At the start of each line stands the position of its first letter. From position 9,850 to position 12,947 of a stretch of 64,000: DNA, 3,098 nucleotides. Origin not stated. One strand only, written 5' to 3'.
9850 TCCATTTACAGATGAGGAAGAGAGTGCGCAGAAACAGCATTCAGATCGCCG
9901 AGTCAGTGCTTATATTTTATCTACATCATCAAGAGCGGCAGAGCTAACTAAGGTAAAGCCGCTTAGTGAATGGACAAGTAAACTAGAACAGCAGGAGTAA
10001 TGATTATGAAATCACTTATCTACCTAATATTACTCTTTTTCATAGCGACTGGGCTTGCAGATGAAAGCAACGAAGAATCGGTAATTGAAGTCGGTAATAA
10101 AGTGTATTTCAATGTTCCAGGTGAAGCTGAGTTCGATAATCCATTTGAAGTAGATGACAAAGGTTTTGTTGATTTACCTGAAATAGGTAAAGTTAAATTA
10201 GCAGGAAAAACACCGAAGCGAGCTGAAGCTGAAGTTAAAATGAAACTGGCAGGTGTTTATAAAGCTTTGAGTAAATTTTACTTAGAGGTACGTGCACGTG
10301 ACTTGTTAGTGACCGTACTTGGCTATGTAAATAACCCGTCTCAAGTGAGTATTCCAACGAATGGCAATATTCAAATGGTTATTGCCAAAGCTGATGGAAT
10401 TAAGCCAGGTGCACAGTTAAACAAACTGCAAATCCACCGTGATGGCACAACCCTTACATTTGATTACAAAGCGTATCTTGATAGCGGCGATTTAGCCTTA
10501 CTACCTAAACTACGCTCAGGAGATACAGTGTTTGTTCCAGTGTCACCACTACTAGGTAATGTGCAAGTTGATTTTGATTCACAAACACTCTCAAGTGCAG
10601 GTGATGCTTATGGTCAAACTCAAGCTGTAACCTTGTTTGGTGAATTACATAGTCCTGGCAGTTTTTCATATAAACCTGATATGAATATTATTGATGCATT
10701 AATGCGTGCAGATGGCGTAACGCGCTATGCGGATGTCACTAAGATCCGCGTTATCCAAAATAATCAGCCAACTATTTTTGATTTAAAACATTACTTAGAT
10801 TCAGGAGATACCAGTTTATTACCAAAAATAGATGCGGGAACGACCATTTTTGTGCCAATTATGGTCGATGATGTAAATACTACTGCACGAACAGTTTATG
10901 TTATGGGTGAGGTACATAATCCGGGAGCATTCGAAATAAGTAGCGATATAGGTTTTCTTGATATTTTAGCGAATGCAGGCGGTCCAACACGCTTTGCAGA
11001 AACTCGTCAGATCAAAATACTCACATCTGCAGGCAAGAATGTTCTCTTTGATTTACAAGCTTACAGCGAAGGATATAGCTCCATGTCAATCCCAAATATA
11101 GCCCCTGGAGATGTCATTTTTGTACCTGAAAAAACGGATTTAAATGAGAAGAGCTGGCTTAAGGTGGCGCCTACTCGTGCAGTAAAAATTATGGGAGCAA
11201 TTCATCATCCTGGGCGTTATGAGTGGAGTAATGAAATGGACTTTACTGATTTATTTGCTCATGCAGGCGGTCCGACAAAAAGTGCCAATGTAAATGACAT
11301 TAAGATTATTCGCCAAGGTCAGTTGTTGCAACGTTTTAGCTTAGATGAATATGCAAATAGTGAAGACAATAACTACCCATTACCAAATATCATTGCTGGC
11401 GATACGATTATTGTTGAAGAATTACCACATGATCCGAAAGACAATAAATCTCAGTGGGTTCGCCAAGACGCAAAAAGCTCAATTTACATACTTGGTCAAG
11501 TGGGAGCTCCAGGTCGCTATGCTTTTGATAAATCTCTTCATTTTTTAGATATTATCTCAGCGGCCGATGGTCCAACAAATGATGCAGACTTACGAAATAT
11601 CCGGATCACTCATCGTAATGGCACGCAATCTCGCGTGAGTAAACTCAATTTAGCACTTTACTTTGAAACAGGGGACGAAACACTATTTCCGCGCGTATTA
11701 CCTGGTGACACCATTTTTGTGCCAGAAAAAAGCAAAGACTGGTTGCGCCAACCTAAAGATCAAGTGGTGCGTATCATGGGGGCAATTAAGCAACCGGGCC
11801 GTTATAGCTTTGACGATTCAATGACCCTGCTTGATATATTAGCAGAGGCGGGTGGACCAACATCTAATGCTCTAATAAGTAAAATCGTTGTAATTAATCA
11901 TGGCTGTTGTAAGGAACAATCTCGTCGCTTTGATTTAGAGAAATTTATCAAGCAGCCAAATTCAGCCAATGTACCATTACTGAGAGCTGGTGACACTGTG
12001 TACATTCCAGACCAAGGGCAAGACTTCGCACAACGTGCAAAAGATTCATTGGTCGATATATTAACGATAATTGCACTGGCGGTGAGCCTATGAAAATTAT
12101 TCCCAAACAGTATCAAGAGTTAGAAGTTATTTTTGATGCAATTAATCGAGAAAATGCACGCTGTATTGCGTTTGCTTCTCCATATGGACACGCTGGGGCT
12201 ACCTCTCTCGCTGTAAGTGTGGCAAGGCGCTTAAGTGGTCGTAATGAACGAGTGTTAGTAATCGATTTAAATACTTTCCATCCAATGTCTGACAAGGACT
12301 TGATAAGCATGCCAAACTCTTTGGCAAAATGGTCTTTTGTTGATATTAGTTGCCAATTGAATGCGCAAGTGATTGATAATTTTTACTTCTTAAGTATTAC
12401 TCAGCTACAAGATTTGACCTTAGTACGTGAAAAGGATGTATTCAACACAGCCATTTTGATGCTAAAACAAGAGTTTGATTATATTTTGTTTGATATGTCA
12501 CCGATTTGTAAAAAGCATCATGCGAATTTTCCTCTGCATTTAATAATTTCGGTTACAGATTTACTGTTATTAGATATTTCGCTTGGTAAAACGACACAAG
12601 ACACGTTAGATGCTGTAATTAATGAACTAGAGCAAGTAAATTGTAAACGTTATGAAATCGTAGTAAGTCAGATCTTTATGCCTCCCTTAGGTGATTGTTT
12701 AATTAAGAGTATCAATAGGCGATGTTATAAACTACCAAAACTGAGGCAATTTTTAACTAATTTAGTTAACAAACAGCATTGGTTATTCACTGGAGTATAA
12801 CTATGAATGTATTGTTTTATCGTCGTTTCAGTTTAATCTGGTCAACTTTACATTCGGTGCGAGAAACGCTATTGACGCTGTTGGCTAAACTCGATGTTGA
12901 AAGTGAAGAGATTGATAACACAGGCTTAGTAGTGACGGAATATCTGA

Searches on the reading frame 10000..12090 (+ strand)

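Call 5: search_protein_families(library=pfam, proteins=[window:10000-12090:+])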
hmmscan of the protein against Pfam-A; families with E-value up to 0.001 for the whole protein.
window:10000-12090:+ (697 aa): 3 families
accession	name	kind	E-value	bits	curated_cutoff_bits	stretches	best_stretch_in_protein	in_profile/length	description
PF22461.2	SLBB_2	-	1.8e-51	172.6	27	5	588-669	1-79/79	SLBB domain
PF10531.15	SLBB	-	1.8e-44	149.8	27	4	299-341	2-44/55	SLBB domain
PF02563.21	Poly_export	-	4.6e-11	43.2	28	1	23-87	3-66/77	Polysaccharide biosynthesis/export protein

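Call 6: search_protein_families(library=ncbifam, proteins=[window:10000-12090:+])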
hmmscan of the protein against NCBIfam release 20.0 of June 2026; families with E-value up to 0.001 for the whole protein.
window:10000-12090:+ (697 aa): 6 families
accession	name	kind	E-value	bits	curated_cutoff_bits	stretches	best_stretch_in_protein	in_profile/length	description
TIGR03027.2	pepcterm_export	equivalog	3e-53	180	180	6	585-671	79-166/169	XrtA/PEP-CTERM system exopolysaccharide export protein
TIGR03028.1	EpsE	equivalog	6.7e-41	140.2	262.65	4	29-184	4-164/239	polysaccharide export protein EpsE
NF011658.0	PRK15078.1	subfamily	1.6e-32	112.7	333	5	495-577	173-252/380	polysaccharide export protein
NF041843.1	EpsY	equivalog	4.2e-27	94.7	320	3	589-668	129-209/211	exopolysaccharide export protein EpsY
NF045978.1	ComEA_MAG0490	equivalog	1.8e-15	57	98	0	585-629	38-81/162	MAG0490 family ComEA-like DNA-binding protein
TIGR01959.1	nuoF_fam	equivalog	9.3e-05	21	558.65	0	278-346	217-282/410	NADH-quinone oxidoreductase subunit NuoF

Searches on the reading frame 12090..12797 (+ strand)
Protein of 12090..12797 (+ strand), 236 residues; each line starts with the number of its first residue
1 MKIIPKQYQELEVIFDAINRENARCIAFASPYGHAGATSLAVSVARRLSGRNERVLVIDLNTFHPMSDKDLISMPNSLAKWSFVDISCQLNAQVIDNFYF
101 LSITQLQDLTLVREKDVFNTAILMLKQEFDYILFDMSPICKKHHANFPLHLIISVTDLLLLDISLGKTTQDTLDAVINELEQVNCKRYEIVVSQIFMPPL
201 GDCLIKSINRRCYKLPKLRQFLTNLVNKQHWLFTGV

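Call 5: search_protein_families(library=pfam, proteins=[window:12090-12797:+])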
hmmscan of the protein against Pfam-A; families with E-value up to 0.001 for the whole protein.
window:12090-12797:+ (236 aa): 1 family
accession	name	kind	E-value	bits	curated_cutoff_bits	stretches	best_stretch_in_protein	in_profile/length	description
PF13614.12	AAA_31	-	1.4e-08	35.4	27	1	24-183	2-167/177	AAA domain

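Call 6: search_protein_families(library=ncbifam, proteins=[window:12090-12797:+])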
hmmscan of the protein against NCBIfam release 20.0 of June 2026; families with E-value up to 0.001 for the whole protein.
window:12090-12797:+ (236 aa): 2 families
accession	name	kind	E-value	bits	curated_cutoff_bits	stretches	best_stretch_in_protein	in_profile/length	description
TIGR01007.1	eps_fam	subfamily_domain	1.5e-05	24.6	108.05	1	20-194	14-189/204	polysaccharide biosynthesis tyrosine autokinase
TIGR01968.1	minD_bact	equivalog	0.00089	18.7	212.9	0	25-136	3-119/261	septum site-determining protein MinD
